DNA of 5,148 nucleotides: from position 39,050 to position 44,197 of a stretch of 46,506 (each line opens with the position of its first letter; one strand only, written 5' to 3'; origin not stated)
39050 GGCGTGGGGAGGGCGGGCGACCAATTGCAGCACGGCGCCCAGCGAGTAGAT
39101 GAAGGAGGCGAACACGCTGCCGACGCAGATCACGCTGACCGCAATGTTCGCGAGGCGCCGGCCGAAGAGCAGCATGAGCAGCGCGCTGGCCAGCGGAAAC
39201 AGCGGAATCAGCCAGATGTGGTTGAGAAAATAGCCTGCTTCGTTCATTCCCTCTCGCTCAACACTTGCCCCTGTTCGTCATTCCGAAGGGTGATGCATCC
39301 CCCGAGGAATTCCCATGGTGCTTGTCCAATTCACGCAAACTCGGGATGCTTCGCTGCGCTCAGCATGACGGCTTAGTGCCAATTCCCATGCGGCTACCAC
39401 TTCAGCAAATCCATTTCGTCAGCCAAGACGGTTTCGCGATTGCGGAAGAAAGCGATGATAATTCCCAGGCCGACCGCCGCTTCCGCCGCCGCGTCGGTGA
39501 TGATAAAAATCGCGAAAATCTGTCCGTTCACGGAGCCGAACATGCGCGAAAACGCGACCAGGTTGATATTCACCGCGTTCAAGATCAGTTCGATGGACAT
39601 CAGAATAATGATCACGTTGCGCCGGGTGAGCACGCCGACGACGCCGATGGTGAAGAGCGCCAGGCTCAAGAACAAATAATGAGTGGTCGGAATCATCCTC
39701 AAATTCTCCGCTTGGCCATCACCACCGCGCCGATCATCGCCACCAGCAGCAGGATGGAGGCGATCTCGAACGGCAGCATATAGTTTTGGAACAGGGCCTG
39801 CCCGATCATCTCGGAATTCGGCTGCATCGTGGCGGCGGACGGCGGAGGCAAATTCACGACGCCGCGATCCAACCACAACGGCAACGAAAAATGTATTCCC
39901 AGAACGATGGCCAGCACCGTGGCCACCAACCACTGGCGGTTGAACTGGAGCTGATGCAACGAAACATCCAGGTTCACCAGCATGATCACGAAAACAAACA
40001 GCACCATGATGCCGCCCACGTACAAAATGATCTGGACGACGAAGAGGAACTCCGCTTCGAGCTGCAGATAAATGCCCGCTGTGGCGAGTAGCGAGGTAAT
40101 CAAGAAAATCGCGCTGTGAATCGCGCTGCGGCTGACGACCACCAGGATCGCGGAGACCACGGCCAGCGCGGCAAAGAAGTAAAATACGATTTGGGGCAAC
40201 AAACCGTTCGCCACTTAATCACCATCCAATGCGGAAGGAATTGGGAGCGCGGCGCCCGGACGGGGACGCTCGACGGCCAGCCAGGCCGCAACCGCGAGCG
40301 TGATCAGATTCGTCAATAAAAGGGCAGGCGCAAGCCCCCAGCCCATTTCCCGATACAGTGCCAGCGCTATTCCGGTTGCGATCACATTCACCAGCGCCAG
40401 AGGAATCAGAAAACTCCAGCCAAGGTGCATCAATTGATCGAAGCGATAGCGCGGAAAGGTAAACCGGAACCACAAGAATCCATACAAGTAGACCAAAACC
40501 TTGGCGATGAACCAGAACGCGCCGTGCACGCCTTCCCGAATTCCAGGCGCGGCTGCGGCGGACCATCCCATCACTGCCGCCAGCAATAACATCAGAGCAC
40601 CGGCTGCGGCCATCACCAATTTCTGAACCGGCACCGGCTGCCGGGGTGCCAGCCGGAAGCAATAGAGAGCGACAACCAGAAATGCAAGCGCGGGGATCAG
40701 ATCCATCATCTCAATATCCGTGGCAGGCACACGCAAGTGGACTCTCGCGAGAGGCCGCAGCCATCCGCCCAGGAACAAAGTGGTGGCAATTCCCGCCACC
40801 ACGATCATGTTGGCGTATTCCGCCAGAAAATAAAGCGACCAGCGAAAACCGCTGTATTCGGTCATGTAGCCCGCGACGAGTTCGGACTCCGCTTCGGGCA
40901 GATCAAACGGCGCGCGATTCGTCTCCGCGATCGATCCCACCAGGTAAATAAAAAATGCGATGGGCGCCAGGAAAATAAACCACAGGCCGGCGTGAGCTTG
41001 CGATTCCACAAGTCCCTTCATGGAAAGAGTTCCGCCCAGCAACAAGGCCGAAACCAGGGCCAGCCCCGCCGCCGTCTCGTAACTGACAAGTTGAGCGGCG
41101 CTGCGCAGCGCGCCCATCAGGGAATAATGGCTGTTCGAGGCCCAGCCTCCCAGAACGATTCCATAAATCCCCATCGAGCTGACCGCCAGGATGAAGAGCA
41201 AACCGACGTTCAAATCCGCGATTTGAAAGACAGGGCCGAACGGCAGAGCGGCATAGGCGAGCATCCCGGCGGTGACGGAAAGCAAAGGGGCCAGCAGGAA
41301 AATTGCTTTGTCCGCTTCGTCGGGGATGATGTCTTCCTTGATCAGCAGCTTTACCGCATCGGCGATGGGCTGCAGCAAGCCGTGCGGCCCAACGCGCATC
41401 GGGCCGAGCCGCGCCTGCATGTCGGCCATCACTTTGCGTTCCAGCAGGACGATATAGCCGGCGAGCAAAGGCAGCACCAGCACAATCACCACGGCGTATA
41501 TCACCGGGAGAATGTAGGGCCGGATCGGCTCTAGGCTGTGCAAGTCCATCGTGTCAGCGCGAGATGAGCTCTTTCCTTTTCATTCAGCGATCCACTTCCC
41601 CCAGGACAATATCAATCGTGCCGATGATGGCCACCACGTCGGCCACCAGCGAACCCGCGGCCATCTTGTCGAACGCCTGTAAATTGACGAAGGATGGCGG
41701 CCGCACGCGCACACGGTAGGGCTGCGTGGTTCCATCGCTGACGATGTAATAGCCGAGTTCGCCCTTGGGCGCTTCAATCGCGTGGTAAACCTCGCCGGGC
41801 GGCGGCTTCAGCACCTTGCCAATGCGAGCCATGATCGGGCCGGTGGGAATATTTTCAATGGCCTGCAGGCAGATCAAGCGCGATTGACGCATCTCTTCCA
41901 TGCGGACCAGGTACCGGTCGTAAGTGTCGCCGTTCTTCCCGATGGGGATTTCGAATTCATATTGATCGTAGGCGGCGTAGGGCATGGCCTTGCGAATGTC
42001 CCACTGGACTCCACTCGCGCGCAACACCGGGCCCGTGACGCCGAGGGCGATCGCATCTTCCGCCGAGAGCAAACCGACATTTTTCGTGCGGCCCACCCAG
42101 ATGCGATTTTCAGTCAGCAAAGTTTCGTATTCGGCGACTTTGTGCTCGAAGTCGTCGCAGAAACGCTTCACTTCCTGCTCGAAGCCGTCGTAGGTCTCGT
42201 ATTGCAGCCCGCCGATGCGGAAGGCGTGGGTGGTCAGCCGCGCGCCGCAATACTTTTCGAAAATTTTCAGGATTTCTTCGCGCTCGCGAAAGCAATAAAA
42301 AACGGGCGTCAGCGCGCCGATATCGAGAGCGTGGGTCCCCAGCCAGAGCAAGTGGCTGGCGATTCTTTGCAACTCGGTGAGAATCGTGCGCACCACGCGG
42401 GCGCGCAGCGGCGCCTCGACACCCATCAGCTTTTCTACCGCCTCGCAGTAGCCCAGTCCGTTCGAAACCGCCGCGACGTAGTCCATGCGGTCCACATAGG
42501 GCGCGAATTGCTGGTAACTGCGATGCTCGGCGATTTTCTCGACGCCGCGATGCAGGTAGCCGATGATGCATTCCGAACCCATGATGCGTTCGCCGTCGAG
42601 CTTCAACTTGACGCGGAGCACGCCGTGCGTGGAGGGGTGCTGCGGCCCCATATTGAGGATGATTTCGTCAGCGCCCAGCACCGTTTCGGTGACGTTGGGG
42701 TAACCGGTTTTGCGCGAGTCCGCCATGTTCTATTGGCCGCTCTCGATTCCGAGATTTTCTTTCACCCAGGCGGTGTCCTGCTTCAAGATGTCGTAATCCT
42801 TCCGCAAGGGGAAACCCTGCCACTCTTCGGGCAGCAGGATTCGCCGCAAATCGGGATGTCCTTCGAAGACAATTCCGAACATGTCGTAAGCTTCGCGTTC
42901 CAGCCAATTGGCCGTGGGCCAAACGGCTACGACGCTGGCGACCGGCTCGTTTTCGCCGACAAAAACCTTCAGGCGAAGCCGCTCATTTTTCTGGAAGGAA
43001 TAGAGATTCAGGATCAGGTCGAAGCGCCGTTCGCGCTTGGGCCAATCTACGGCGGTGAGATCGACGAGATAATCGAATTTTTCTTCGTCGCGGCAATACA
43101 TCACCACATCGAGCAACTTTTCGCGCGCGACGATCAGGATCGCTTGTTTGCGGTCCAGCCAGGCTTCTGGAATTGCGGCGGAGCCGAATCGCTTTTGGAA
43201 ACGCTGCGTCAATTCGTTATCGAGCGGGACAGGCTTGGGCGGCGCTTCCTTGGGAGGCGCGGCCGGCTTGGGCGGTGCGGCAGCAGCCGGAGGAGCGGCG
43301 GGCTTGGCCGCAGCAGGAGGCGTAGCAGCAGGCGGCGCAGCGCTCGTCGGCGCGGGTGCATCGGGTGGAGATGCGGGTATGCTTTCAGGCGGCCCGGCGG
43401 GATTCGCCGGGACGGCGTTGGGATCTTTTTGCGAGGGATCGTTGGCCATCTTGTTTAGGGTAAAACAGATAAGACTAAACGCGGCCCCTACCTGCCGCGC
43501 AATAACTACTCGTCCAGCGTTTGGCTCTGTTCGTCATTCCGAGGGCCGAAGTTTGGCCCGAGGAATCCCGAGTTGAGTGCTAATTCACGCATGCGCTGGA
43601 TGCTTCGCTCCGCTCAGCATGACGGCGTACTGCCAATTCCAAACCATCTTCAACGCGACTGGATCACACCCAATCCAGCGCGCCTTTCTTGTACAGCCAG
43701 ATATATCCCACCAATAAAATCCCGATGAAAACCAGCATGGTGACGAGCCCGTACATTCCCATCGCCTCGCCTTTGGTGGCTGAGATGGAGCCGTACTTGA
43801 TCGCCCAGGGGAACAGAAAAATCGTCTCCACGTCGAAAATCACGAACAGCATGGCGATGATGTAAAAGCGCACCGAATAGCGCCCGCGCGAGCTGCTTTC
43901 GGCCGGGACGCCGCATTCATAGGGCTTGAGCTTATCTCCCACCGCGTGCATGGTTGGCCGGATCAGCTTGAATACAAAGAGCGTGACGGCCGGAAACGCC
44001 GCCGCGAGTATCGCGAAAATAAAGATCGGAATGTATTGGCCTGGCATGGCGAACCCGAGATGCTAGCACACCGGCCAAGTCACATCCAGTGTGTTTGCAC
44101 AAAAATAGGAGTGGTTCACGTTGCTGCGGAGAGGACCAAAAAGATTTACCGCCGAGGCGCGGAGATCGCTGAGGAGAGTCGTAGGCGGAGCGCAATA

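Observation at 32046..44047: Nine-gene nuo operon 2 (A-C-D-H-J-K-L-M-N), also lacking B and I, running directly into atpZ-atpI-atpB-atpE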

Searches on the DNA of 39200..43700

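Call 59: search_rna_families(source=window, start=39200, end=43700, threshold=evalue, max_evalue=1)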
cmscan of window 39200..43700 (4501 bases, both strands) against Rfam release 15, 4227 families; matches with E-value up to 1: 0.
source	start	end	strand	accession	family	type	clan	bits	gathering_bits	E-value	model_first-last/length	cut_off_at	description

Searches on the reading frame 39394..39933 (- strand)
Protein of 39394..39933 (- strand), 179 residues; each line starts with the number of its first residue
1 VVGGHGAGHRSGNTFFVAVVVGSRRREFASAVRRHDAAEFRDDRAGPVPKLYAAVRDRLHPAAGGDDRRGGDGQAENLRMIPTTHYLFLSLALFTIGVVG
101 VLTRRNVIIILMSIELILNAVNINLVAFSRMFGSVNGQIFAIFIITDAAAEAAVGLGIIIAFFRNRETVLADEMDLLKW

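Call 3: search_protein_families(library=pfam, proteins=[window:39394-39933:-])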
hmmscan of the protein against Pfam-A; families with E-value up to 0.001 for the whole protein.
window:39394-39933:- (179 aa): 1 family
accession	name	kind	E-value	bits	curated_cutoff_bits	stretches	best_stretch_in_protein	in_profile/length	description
PF00420.29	Oxidored_q2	-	3.6e-29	100.8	26.1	1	85-179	1-95/95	NADH-ubiquinone/plastoquinone oxidoreductase chain 4L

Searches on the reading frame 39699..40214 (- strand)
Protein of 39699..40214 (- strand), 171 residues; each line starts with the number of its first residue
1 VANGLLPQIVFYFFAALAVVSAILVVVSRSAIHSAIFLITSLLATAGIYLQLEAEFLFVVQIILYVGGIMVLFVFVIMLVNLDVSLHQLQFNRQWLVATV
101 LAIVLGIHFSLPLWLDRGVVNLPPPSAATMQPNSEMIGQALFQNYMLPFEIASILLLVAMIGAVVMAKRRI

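Call 3: search_protein_families(library=pfam, proteins=[window:39699-40214:-])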
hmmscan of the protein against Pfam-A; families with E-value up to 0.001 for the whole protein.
window:39699-40214:- (171 aa): 1 family
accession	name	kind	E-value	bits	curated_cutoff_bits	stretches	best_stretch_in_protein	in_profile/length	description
PF00499.25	Oxidored_q3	-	3e-38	131.3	33.2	1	21-166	1-146/146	NADH-ubiquinone/plastoquinone oxidoreductase chain 6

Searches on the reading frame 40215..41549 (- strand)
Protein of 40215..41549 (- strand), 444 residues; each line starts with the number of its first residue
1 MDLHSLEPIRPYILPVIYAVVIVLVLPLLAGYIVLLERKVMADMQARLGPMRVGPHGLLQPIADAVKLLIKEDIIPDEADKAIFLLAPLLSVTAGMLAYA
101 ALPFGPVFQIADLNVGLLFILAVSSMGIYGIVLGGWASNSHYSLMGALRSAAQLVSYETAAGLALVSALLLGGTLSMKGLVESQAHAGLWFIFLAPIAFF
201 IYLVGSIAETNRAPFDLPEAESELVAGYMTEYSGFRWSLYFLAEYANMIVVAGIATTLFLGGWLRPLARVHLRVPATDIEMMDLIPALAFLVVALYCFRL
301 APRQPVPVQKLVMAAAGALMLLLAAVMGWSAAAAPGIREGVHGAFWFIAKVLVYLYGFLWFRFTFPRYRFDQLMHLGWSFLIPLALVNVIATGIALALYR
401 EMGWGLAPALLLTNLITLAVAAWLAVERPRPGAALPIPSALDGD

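Call 3: search_protein_families(library=pfam, proteins=[window:40215-41549:-])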
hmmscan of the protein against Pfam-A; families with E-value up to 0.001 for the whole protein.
window:40215-41549:- (444 aa): 1 family
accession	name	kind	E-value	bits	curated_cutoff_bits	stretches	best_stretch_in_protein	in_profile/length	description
PF00146.26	NADHdh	-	9.3e-116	386.8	27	1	20-392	4-297/298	NADH dehydrogenase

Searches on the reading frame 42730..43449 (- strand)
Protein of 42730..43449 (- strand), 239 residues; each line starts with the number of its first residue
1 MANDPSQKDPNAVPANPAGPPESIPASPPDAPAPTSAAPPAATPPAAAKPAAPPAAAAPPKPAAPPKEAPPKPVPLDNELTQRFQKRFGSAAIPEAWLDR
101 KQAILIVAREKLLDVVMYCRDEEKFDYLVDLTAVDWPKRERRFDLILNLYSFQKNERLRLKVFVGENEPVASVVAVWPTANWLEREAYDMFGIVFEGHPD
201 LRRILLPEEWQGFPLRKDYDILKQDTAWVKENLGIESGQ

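Call 4: search_protein_families(library=pfam, proteins=[window:42730-43449:-])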
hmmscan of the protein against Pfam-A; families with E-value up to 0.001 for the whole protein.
window:42730-43449:- (239 aa): 1 family
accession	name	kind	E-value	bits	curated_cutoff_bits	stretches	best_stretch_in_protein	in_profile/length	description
PF00329.25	Complex1_30kDa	-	6.1e-46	156.5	22.5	1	106-222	2-121/124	Respiratory-chain NADH dehydrogenase, 30 Kd subunit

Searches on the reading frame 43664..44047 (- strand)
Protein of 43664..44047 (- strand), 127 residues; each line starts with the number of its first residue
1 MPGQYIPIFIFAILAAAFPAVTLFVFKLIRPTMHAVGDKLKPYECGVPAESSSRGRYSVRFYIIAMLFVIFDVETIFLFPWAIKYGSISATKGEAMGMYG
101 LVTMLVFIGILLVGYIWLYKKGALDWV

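Call 4: search_protein_families(library=pfam, proteins=[window:43664-44047:-])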
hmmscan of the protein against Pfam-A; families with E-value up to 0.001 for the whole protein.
window:43664-44047:- (127 aa): 1 family
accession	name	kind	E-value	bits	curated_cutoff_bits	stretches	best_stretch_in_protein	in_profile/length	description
PF00507.24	Oxidored_q4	-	6.4e-32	110.1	23.3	1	21-126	3-99/99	NADH-ubiquinone/plastoquinone oxidoreductase, chain 3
